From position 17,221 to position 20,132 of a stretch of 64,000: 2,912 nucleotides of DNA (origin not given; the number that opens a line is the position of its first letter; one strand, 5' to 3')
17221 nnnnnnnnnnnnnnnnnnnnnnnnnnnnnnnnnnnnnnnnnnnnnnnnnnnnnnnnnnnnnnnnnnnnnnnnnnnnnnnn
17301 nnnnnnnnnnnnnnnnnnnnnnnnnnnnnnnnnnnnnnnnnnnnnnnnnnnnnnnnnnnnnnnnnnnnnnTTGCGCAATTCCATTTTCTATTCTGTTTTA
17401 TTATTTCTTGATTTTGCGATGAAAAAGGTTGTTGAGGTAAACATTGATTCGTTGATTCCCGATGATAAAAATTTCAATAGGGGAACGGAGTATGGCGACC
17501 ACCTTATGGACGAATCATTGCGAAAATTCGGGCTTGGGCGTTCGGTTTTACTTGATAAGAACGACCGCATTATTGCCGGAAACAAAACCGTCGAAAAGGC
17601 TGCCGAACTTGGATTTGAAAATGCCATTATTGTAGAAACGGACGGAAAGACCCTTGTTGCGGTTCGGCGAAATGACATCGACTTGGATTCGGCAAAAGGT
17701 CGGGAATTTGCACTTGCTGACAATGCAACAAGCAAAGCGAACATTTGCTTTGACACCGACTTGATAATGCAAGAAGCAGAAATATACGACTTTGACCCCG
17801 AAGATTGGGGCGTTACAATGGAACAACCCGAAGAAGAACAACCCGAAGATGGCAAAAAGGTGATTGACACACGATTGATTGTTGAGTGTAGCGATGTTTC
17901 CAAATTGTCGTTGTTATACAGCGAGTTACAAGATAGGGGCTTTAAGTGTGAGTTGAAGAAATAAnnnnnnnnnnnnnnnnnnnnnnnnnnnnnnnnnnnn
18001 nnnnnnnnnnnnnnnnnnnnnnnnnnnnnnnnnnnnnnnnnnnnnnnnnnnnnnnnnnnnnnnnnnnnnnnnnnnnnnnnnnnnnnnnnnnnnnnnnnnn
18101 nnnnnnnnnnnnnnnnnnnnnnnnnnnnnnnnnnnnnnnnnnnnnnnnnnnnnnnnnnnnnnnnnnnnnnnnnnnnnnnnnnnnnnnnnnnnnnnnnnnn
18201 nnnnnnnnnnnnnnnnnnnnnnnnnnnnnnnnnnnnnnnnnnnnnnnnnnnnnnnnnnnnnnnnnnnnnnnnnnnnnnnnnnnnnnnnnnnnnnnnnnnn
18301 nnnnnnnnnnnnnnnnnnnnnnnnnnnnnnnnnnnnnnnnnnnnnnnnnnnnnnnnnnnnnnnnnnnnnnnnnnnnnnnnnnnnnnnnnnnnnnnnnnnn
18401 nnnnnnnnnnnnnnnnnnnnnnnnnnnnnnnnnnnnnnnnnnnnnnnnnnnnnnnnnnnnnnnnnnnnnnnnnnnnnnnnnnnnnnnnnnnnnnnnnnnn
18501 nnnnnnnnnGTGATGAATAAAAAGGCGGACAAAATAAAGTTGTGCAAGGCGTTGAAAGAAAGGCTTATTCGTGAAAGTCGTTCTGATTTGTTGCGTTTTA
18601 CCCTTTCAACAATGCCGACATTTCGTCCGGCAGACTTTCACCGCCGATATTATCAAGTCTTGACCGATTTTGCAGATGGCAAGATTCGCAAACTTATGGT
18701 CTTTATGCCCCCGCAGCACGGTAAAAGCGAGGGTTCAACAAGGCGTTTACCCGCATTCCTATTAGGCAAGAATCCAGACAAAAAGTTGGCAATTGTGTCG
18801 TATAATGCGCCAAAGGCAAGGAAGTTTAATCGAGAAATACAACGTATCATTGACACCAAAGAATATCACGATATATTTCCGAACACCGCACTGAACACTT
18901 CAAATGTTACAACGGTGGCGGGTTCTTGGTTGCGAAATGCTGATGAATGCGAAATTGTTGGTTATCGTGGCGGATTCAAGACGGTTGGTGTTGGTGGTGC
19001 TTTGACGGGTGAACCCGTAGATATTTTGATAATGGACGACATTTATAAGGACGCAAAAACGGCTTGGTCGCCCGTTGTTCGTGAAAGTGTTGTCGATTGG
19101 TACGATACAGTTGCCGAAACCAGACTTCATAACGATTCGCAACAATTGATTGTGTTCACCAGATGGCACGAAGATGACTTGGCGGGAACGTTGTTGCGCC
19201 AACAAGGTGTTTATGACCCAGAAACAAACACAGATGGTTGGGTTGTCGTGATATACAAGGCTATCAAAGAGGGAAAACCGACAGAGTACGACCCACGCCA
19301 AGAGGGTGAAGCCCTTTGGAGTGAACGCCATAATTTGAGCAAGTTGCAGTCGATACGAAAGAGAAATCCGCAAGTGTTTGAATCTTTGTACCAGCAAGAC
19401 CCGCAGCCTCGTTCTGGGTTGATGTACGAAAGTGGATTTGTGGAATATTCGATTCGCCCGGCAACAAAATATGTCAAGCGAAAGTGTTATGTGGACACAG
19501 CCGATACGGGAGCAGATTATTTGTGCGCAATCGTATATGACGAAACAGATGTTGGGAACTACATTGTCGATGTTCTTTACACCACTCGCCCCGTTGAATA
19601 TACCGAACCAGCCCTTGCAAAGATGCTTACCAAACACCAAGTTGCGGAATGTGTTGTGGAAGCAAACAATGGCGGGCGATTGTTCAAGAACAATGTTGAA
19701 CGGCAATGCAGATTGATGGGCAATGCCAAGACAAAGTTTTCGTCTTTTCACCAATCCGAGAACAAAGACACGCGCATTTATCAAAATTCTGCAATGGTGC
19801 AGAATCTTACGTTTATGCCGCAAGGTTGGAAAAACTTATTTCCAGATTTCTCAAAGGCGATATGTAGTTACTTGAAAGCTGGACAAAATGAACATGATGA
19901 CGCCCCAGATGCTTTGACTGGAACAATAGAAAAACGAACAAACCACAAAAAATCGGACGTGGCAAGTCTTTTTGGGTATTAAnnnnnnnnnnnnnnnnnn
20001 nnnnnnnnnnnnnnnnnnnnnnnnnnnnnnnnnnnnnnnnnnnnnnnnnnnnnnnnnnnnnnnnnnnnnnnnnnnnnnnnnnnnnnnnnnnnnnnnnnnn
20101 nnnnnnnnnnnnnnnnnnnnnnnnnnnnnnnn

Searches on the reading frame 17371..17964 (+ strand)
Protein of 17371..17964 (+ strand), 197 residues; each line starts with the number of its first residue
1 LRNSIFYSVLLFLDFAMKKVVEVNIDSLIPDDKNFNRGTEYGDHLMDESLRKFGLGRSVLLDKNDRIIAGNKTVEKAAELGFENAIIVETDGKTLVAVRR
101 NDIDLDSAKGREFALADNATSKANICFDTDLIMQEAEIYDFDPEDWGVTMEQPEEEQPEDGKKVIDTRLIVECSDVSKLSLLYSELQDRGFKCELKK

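Call 48: search_protein_families(library=phrogs, proteins=[window:17371-17964:+], max_evalue=0.00001)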
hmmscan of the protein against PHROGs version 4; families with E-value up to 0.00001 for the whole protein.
window:17371-17964:+ (197 aa): 5 families
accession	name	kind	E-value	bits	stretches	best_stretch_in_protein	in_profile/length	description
phrog_620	-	DNA, RNA and nucleotide metabolism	1.3e-15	59.1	1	18-160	7-138/217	ParB-like partition protein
phrog_498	-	other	1.6e-13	51.1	1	18-161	33-168/633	DNA methyltransferase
phrog_940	-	DNA, RNA and nucleotide metabolism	2.8e-07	31.1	1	18-159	4-133/388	nuclease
phrog_8071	-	DNA, RNA and nucleotide metabolism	3.8e-07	30.7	1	19-130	6-105/389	ParB-like partition protein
phrog_723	-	DNA, RNA and nucleotide metabolism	3.9e-07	31.1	1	18-122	11-106/223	ParB-like partition protein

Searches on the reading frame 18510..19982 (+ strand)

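Call 32: search_protein_families(library=pfam, proteins=[window:18510-19982:+], max_evalue=0.01)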
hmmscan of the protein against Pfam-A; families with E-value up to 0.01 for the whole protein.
window:18510-19982:+ (490 aa): 3 families
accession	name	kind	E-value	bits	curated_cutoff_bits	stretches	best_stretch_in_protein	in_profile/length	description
PF03237.21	Terminase_6N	-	1.5e-10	41.6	22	1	66-282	4-201/215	Terminase large subunit, T4likevirus-type, N-terminal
PF22530.2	Terminase-T7_RNaseH-like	-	4.5e-06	27.3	27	1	328-426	1-98/108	Terminase Bacteriophage T7, Ribonuclease H-like domain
PF17289.8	Terminase_6C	-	9.5e-06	26.1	22.6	1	327-470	2-149/155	Terminase RNaseH-like domain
